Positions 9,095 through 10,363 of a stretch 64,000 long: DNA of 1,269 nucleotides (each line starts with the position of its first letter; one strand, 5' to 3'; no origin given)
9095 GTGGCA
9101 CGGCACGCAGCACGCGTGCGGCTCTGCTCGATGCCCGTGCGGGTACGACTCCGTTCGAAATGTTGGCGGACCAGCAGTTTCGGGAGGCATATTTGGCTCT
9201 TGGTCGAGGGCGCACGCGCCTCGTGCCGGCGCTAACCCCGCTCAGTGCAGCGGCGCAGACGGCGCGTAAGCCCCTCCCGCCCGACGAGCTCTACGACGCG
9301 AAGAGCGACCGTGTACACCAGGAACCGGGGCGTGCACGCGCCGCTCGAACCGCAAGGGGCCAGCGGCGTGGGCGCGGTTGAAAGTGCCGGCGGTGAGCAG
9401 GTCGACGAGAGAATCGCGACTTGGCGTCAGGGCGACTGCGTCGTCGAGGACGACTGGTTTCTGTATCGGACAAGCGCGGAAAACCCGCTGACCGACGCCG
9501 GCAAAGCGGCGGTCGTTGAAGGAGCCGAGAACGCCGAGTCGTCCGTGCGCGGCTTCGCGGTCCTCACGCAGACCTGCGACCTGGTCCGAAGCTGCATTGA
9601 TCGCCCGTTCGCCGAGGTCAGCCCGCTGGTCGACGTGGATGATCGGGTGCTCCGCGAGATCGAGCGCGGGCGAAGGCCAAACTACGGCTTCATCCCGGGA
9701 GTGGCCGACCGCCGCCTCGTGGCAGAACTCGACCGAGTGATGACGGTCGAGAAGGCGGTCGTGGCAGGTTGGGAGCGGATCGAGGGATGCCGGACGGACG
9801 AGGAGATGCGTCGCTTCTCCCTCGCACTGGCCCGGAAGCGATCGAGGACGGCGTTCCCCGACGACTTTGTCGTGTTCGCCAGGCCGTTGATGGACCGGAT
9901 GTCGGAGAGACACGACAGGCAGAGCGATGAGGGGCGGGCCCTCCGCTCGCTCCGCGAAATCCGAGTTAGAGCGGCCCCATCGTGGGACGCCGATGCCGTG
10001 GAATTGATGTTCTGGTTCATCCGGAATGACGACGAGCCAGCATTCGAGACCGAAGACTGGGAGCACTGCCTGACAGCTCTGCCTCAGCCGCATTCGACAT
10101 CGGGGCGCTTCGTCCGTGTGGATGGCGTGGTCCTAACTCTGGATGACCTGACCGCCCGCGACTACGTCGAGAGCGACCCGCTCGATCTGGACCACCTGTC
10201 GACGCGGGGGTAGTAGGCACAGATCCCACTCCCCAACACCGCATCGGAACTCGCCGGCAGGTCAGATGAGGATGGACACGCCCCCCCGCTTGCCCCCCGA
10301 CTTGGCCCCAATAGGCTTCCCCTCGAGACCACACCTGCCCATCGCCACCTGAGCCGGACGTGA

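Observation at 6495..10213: Fused XRE-ImmA/IrrE regulator followed by an uncharacterised three-gene overlapping operon: candidate regulated defence/stress module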

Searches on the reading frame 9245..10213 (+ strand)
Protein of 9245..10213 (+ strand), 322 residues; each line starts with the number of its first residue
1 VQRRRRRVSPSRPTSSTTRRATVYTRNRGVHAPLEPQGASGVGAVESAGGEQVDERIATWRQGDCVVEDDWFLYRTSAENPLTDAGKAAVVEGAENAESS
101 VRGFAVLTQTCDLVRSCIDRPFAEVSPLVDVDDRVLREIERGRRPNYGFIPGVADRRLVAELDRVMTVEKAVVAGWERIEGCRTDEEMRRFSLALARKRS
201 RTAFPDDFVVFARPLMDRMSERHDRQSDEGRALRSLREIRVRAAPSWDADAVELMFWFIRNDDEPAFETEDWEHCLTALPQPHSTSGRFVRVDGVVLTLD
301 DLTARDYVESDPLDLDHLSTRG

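Call 3: search_protein_families(library=pfam, proteins=[window:9245-10213:+], max_evalue=0.1)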
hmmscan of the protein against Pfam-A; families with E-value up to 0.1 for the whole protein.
window:9245-10213:+ (322 aa): 0 families

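Call 4: search_protein_families(library=ncbifam, proteins=[window:9245-10213:+], max_evalue=0.1)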
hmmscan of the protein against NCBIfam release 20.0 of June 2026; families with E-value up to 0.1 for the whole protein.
window:9245-10213:+ (322 aa): 0 families

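Call 5: search_protein_families(library=padloc, proteins=[window:9245-10213:+], max_evalue=0.1)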
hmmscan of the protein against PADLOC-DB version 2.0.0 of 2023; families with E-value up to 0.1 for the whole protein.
window:9245-10213:+ (322 aa): 0 families

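Call 9: find_homologous_proteins(query=window:9368-10213:+)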
Query window:9368-10213:+ (281 aa): 2274 proteins with E <= 0.001 among 7238 candidates; the best 120 are listed.
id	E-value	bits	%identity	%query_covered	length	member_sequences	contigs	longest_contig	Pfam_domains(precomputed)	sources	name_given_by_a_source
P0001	5.9e-170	582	92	100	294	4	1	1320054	-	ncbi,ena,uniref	ncbi:hypothetical protein [Candidatus Palauibacter sp.]|uniref:hypothetical protein n=1 Tax=Candidat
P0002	4.0e-169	579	92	100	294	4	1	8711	-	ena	-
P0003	2.5e-160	550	87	96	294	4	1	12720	-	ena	-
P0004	1.2e-159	548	87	100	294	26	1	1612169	-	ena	-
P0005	6.8e-159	546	87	100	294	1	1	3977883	-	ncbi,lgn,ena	-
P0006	7.4e-158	542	86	100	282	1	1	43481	-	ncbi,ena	-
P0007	7.4e-158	542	86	100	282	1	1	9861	-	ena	-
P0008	1.3e-157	541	86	100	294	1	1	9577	-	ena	-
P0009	1.4e-157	541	86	100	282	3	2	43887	-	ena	-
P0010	3.3e-157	540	86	100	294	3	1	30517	-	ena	-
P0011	1.5e-155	535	86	99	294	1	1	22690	-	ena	-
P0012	2.3e-155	534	85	100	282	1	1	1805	-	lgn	-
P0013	2.0e-154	531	83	100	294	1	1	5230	-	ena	-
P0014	8.9e-153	526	84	100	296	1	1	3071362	-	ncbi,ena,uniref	ncbi:hypothetical protein [Candidatus Palauibacter sp.]|uniref:hypothetical protein n=1 Tax=Candidat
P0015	2.9e-152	524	85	100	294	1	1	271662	-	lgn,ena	-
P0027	1.7e-144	498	80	100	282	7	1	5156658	-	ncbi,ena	-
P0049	1.8e-122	426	68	100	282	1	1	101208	-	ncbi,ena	-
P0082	9.1e-113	394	63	100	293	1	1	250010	-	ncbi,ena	-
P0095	2.5e-111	390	63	100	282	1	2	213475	-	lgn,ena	-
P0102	8.1e-111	388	62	100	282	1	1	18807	-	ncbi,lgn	ncbi:hypothetical protein [Thiohalocapsa marina]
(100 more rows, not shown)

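Call 11: find_encoding_contigs(protein=P0102, flank=8000, max_places=3)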
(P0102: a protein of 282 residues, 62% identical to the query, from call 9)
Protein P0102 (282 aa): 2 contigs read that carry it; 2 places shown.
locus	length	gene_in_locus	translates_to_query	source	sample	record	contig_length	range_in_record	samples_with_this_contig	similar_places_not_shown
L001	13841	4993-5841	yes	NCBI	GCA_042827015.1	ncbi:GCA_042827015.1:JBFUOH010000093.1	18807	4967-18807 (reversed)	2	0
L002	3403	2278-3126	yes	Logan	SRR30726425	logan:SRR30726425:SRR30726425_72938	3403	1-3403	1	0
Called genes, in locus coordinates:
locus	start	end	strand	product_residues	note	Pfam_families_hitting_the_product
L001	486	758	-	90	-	PF00583:Acetyltransf_1 (weak), PF13508:Acetyltransf_7, PF13673:Acetyltransf_10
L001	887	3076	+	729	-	PF23139:OB_YrrC, PF14520:HHH_5 (weak), PF14490:HHH_RecD2, PF13086:AAA_11 (weak), PF13245:AAA_19, PF13604:AAA_30, PF18335:SH3_13, PF13538:UvrD_C_2, +3 more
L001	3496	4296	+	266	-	-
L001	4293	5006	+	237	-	-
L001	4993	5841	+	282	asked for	-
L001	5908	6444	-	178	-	PF13527:Acetyltransf_9, PF00583:Acetyltransf_1, PF13508:Acetyltransf_7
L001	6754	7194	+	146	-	PF09335:VTT_dom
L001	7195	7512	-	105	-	-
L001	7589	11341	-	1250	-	PF07916:TraG_N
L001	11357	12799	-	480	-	PF06122:TraH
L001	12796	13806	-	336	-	PF13728:TraF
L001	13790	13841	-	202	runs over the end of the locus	PF05280:FlhC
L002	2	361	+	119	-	?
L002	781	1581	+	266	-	-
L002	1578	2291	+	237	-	-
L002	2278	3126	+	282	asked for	-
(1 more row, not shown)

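Call 12: find_encoding_contigs(protein=P0082, flank=8000, max_places=3)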
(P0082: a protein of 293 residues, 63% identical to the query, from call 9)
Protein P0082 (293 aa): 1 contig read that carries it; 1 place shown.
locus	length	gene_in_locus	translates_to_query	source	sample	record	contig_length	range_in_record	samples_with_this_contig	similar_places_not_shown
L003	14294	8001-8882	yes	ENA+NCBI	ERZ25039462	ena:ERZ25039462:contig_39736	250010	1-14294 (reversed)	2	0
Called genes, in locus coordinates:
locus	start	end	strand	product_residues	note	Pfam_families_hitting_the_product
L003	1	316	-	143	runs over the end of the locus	-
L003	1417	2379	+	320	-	PF07514:TraI_2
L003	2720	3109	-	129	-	-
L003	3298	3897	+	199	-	PF01580:FtsK_SpoIIIE (faint), PF01935:DUF87, PF10412:TrwB_AAD_bind, PF13401:AAA_22 (faint)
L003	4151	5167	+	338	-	PF10412:TrwB_AAD_bind (weak), PF12696:TraG-D_C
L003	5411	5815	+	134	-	PF14348:DtrJ-like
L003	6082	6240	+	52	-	-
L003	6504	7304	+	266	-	-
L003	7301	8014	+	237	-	-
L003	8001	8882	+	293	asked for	-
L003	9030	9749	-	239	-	-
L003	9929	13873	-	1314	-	PF07916:TraG_N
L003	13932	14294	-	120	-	?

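Call 19: find_related_loci(query=A1, collection=genome_contigs, flank=8000)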
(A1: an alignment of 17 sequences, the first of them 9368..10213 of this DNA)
Query A1 (281 aa) in genome_contigs; peptide patterns used: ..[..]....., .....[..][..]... (x = any residue, [..] = any of these).
236 stretches matched a pattern; 225 encode a relative of the query (tblastn E <= 1e-3); the best 80 are kept; 80 distinct loci.
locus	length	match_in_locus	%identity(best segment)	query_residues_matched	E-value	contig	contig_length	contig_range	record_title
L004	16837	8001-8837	94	2-280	7e-173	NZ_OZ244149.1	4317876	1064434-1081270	MAG: Candidatus Palauibacter sp. isolate 0d4ab03e-7888-48a4-aad6-e62ffb5e22cc chromosome 1, complete sequence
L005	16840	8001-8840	87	1-280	2e-161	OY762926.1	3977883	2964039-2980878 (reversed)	MAG: Gemmatimonadota bacterium isolate 6e3ee631-f785-49ea-85f7-2f24cfa146af genome assembly, chromosome: 1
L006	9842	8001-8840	84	1-280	2e-157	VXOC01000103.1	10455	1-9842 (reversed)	MAG: Gemmatimonadetes bacterium isolate SB0662_bin_23 NODE_5085_length_10455_cov_255.398942, whole genome shotgun sequen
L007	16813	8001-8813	89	10-280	2e-155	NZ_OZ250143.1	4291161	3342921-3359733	MAG: Candidatus Palauibacter sp. isolate 48ff9d69-b9c1-46bb-834c-a9f20826d9c9 chromosome 1, complete sequence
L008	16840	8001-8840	83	1-280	1e-153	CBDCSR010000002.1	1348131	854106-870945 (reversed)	MAG: Longimicrobiales bacterium isolate 7d664cbc-a82a-4503-a9d2-132ed5e4fc56 genome assembly, contig: contig_2, whole ge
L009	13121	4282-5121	79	1-280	2e-146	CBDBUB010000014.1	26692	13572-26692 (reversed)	MAG: Longimicrobiales bacterium isolate 604f19ae-e220-46ce-a052-2e0d8117235f genome assembly, contig: contig_14, whole g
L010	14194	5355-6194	79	1-280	2e-146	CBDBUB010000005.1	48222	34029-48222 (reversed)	MAG: Longimicrobiales bacterium isolate 604f19ae-e220-46ce-a052-2e0d8117235f genome assembly, contig: contig_5, whole ge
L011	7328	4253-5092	77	1-280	6e-143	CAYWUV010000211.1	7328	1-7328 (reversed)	MAG TPA_asm: uncultured Bryobacterales bacterium isolate SRP109090_co2_27 genome assembly, contig: NODE_15558_length_732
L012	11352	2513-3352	83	1-280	8e-153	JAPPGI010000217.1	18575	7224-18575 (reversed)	MAG: Gemmatimonadota bacterium isolate RHO1_bin_51 NODE_4589_length_18575_cov_824.128834, whole genome shotgun sequence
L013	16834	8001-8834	81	3-280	4e-142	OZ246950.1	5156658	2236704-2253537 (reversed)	MAG: Longimicrobiales bacterium isolate 3aa531a3-4ffc-4887-82fc-46ee838b716f genome assembly, chromosome: 1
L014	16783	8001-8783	79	1-280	2e-141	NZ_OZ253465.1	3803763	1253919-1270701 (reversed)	MAG: Candidatus Palauibacter sp. isolate 5c81fbdf-9277-4adf-92a3-ac9ea19f79ba chromosome 1, complete sequence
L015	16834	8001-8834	74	3-280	3e-136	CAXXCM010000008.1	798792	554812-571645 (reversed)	MAG: Longimicrobiales bacterium isolate e412ea47-5c19-4bf7-87cc-fdbf85f107b6 genome assembly, contig: contig_8, whole ge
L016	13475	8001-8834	71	4-281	3e-128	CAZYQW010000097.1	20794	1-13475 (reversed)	MAG TPA_asm: uncultured Phycisphaeraceae bacterium isolate binchicken_co31_357 genome assembly, contig: k141_3364554, wh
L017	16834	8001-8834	68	4-281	7e-126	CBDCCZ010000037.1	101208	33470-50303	MAG: Kofleriaceae bacterium isolate caca1a31-1498-42b1-a768-ee45f3446b2d genome assembly, contig: contig_37, whole genom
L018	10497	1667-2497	65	4-280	2e-116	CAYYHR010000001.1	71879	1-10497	MAG TPA_asm: uncultured Chromatiaceae bacterium isolate SRP214966_co3_44 genome assembly, contig: NODE_186_length_71879_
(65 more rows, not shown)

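Call 22: search_protein_representatives(protein=window:9368-10213:+)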
Query: 281 residues. Proteins with E-value up to 0.001 (for the whole library): 1206; up to 1e-10: 834; up to 1e-30: 324. The best 150 are listed.
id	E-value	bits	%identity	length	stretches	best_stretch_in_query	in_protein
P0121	2.4e-97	342.0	60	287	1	11-281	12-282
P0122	2.8e-87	309.0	71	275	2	1-167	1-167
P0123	7.3e-82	291.3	51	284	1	11-280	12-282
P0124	1.2e-80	287.3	55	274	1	12-278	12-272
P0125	6.7e-77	275.0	47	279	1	12-280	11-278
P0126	1.6e-74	267.2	61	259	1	3-197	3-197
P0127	8.4e-74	264.8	52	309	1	6-250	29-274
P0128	9.1e-74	264.7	47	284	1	10-281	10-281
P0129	1.1e-73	264.4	50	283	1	3-281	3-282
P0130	1.6e-73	263.9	59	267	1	3-213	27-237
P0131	1.1e-70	254.6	59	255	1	4-192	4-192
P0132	1.2e-70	254.4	49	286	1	10-278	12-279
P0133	1.6e-70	254.1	45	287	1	11-278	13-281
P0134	3.1e-70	253.1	56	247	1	54-279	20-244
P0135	1.8e-69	250.6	49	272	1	7-279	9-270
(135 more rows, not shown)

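Call 24: predict_structure(alignment_id=A1)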
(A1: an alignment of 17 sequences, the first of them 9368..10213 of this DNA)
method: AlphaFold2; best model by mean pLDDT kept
length: 281 residues; sequences in the alignment: 17
mean_pLDDT: 42.1   pTM: 0.33
mean pLDDT of the five models: 42.1, 37.8, 35.5, 34.0, 33.6
residues with pLDDT >= 90: 0; 70-90: 0; 50-70: 77; < 50: 204
segments of 3 or more residues with pLDDT < 50: 1-9, 20-41, 48-65, 67-84, 101-106, 110-115, 122-169, 200-215, 225-281
pLDDT, mean of each block of 10 residues (from residue 1): 40 53 35 46 51 38 43 31 51 58 47 52 36 26 37 38 42 55 61 55 39 51 47 41 30 24 25 28 26
secondary structure, 60 per line:
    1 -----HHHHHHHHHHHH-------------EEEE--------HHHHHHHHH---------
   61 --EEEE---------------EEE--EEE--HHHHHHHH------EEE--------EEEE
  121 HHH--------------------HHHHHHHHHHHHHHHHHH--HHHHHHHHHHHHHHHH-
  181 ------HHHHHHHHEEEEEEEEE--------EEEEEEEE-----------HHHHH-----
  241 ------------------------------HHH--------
elements in order: H6-17 E31-34 H43-51 E63-66 E82-84 E87-89 H92-99 E106-108 E117-120 H144-161 H164-179 H187-194 E195-203 E212-219 H231-235

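Call 28: search_solved_structures(query=A3, max_evalue=10)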
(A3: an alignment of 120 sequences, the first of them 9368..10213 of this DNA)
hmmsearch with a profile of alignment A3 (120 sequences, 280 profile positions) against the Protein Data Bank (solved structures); distinct sequences matched with E-value up to 10: 4.
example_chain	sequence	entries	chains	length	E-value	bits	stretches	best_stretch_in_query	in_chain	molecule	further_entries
5m62_A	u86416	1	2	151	0.94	11.9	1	193-226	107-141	C-type lectin domain family 4 member K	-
9hye_A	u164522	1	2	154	0.96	11.8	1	193-226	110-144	C-type lectin domain family 4 member K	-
5v6e_A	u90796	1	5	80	1.8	10.9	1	142-167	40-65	PDZ domain-containing protein GIPC1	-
7nrn_A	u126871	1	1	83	2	10.8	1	142-167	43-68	PDZ domain-containing protein GIPC1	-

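Call 33: predict_structure(alignment_id=A3)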
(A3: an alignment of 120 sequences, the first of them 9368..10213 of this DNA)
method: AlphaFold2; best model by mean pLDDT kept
length: 281 residues; sequences in the alignment: 120
mean_pLDDT: 92.2   pTM: 0.86
mean pLDDT of the five models: 92.2, 91.9, 91.8, 91.7, 91.0
residues with pLDDT >= 90: 221; 70-90: 41; 50-70: 10; < 50: 9
segments of 3 or more residues with pLDDT < 50: 1-4, 277-281
pLDDT, mean of each block of 10 residues (from residue 1): 70 98 98 98 98 98 98 97 98 95 95 98 98 98 97 94 94 91 89 91 97 95 72 87 83 95 97 64 37
secondary structure, 60 per line:
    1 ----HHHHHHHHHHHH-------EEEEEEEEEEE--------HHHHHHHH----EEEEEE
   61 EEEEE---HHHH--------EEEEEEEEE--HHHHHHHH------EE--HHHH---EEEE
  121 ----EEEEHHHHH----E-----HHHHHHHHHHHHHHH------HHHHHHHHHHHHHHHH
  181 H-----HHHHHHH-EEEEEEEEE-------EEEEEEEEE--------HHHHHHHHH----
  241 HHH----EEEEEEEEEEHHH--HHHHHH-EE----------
elements in order: H5-16 E24-34 H43-50 E55-65 H69-72 E81-89 H92-99 H110-113 E117-120 E125-128 H129-133 H144-158 H165-181 H187-193 E195-203 E211-219 H228-236 E248-257 H263-268

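Call 43: fold_search(model_id=the predicted structure, library=pdb)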
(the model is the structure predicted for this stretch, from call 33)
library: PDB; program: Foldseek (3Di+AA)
matches with E <= 10: 478; with E <= 0.001: 1
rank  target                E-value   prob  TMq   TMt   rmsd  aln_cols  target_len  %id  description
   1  4mzm_A                8.7e-04  1.00  0.30  0.62   5.2       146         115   16  MazF from S. aureus crystal form I, P212121, 2.1 A (released 2014-05-28)
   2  4mzm_B                1.8e-03  1.00  0.28  0.62   4.9       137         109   14  MazF from S. aureus crystal form I, P212121, 2.1 A (released 2014-05-28)
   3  4mzp_E                1.8e-03  1.00  0.28  0.61   5.7       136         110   15  MazF from S. aureus crystal form III, C2221, 2.7 A (released 2014-05-21)
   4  9g7k_E                2.3e-03  1.00  0.27  0.55   5.8       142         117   13  Staphylococcus aureus MazF in complex with Nanobody 12 (released 2024-07-31)
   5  9g2a_B                3.4e-03  1.00  0.26  0.55   6.0       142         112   13  Staphylococcus aureus MazF in complex with nanobody 4 (released 2024-07-17)
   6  9g48_B                5.2e-03  1.00  0.27  0.57   5.0       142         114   16  Staphylococcus aureus MazF in complex with Nanobody 6 (released 2024-07-24)
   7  5cr2_C                5.6e-03  1.00  0.26  0.53   5.6       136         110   15  E. coli MazF in complex with single strand DNA substrate analog (released 2016-04-06)
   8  5ckf_A                5.6e-03  0.99  0.23  0.52   5.9       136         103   13  E. coli MazF E24A form I (released 2016-04-06)
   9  5ckf_B                1.4e-02  0.99  0.24  0.54   5.5       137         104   12  E. coli MazF E24A form I (released 2016-04-06)
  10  6kyt_H                1.6e-02  0.99  0.26  0.53   6.5       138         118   12  The structure of the M. tb toxin MazEF-mt1 complex (released 2020-08-05)
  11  4me7_A                2.0e-02  0.99  0.25  0.58   3.1       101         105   21  Crystal structure of Bacillus subtilis toxin MazF in complex with cognate antitoxin MazE (released 2013-10-23)
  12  5cr2_B                2.2e-02  0.98  0.26  0.56   5.6       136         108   14  E. coli MazF in complex with single strand DNA substrate analog (released 2016-04-06)
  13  5cqy_B                2.2e-02  0.98  0.22  0.50   3.9        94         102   14  E. coli MazF mutant E24A in complex with MazE residues 68-82 form II (released 2016-04-06)
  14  5xe2                  5.4e-02  0.97  0.25  0.56   4.4       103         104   12  Endoribonuclease from Mycobacterial species (released 2017-10-11)
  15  5co7_D                6.9e-02  0.91  0.22  0.49   3.8        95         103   15  E. coli MazF form III (released 2016-04-06)
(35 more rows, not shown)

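Call 51: search_protein_families(library=pfam, alignment_id=A2, max_evalue=0.05)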
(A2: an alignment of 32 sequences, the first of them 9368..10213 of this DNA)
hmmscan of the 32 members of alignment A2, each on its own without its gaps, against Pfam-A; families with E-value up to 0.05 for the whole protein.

A. member 1, window:9368-10213:+ (281 aa): 0 families

B. families by the number of members that match (of 32 scanned): 1 family
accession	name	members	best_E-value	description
PF19754.4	DUF6241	1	0.039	Family of unknown function (DUF6241)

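Call 52: search_dna_similar(query=window:9368-10213:+, collection=plasmids, mode=protein, max_rows=30)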
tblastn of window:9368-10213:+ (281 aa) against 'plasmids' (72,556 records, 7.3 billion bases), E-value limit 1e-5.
Records with a match: 6; places in all: 6; records where one place covers at least 80% of the query: 5.
Best place of each record, by identity: <60% 6.
By first word of the organism name: Rhizobium 2; Chroococcidiopsis 1; Sphingomonas 1; Sinorhizobium 1; Kocuria 1.
By predicted mobility (MOB-suite, as given by PLSDB): conjugative 4; non-mobilizable 1; mobilizable 1.
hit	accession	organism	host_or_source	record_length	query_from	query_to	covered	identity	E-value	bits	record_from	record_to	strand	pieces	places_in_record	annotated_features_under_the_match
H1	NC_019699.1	Chroococcidiopsis thermalis PCC 7203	-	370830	10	278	96%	54.6%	1e-88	295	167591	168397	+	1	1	hypothetical protein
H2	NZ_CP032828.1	Sphingomonas paeninsulae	whole organism,soil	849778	1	280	100%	31.2%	5e-24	108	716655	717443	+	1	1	hypothetical protein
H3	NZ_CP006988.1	Rhizobium etli bv. mimosae str. IE4771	Phaseolus vulgaris,whole organism,nodule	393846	18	278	93%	30.3%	1e-20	99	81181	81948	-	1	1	hypothetical protein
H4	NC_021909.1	Rhizobium etli bv. mimosae str. Mim1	Mimosa affinis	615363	18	278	93%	29.9%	1e-21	101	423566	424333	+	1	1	hypothetical protein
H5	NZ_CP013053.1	Sinorhizobium americanum CCGM7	Phaseolus vulgaris,root nodules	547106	16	278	94%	26.6%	9e-19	93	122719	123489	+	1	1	hypothetical protein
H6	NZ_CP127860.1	Kocuria rosea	single cell culture,deep sea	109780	18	218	72%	33.7%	8e-23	105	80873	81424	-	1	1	hypothetical protein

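Call 53: search_dna_similar(query=window:9368-10213:+, collection=phages, mode=protein, max_rows=20)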
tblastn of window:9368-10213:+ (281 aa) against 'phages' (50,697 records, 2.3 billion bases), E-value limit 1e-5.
No match.

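Call 54: get_annotated_region(hit=H1, flank=7000)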
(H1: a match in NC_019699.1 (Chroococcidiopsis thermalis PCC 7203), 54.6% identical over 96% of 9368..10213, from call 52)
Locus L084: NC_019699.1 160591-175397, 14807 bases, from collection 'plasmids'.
description: Chroococcidiopsis thermalis PCC 7203 plasmid pCHRO.01, complete sequence
organism: Chroococcidiopsis thermalis PCC 7203 (NCBI taxid 251229)
taxonomy: Bacteria; Cyanobacteriota; Cyanophyceae; Chroococcidiopsidales; Chroococcidiopsidaceae; Chroococcidiopsis; Chroococcidiopsis thermalis; Chroococcidiopsis thermalis PCC 7203
host: -; source: -; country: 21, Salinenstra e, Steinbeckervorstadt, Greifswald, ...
typing (MOB-suite, as given by PLSDB): conjugative; relaxase MOBP; mating-pair formation MPF_T
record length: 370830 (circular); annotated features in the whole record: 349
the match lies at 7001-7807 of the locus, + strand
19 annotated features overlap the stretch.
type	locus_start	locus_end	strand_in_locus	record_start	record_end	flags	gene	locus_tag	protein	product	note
CDS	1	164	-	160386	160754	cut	-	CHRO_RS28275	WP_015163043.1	MbcA/ParS/Xre antitoxin family protein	-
CDS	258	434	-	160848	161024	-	-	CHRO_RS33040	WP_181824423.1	hypothetical protein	-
CDS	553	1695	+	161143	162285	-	-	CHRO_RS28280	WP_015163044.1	IS4 family transposase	-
CDS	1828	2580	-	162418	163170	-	-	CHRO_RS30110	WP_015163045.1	hypothetical protein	-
CDS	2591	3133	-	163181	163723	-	-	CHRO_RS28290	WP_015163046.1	hypothetical protein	-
CDS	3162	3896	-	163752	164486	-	-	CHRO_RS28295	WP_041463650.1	Uma2 family endonuclease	-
CDS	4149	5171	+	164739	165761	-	-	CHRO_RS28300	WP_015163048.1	tyrosine-type recombinase/integrase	GO:0015074 - DNA integration [Evidence IEA]; GO:0006310 - DNA recombination [Evidence IEA]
CDS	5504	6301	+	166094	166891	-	-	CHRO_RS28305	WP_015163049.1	TIGR04255 family protein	-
CDS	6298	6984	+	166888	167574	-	-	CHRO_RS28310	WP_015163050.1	transcriptional regulator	-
CDS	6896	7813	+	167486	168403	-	-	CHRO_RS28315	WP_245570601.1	hypothetical protein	-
CDS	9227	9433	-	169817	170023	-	-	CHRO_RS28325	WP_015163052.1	hypothetical protein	-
CDS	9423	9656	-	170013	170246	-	-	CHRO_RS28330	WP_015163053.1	hypothetical protein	-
CDS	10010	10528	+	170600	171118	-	-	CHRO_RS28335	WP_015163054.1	methyltransferase domain-containing protein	-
CDS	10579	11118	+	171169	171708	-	-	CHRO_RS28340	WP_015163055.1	hypothetical protein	-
CDS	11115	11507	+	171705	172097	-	-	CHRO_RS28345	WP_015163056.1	DUF3268 family zinc-finger domain-containing protein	-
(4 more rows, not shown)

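Call 55: get_annotated_region(hit=H2, flank=6000)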
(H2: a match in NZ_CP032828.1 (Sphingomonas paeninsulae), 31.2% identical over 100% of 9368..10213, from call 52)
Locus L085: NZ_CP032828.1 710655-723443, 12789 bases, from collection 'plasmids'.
description: Sphingomonas paeninsulae strain YZ-8 plasmid unnamed1, complete sequence
organism: Sphingomonas paeninsulae (NCBI taxid 2319844)
taxonomy: Bacteria; Pseudomonadota; Alphaproteobacteria; Sphingomonadales; Sphingomonadaceae; Sphingomonas; Sphingomonas paeninsulae
host: -; source: whole organism,soil; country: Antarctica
typing (MOB-suite, as given by PLSDB): non-mobilizable
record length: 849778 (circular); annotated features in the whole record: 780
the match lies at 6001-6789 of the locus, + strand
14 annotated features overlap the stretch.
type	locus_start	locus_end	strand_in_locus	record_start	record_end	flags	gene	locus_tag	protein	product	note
CDS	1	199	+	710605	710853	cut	-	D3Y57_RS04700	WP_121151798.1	hypothetical protein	-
CDS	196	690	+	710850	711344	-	-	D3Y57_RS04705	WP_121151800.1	hypothetical protein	-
CDS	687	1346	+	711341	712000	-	-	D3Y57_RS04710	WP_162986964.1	hypothetical protein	-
CDS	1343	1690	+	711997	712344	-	-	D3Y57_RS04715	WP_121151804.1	hypothetical protein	-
CDS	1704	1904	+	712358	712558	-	-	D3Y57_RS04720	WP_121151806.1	AlpA family phage regulatory protein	-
CDS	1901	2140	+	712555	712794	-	-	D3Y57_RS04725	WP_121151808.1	hypothetical protein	-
CDS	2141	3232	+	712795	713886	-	-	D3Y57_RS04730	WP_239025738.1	hypothetical protein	-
CDS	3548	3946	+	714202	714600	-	-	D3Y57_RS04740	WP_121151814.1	hypothetical protein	-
CDS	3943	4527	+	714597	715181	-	-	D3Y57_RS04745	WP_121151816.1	MT-A70 family methyltransferase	-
CDS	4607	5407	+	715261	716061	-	-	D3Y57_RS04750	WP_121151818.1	TIGR04255 family protein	-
CDS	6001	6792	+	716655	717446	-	-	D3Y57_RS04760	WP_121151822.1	hypothetical protein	-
CDS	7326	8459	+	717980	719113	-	-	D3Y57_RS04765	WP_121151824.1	Fic family protein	-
CDS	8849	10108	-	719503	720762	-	-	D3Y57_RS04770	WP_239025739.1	HWE histidine kinase domain-containing protein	-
CDS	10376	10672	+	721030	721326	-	-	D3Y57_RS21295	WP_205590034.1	hypothetical protein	-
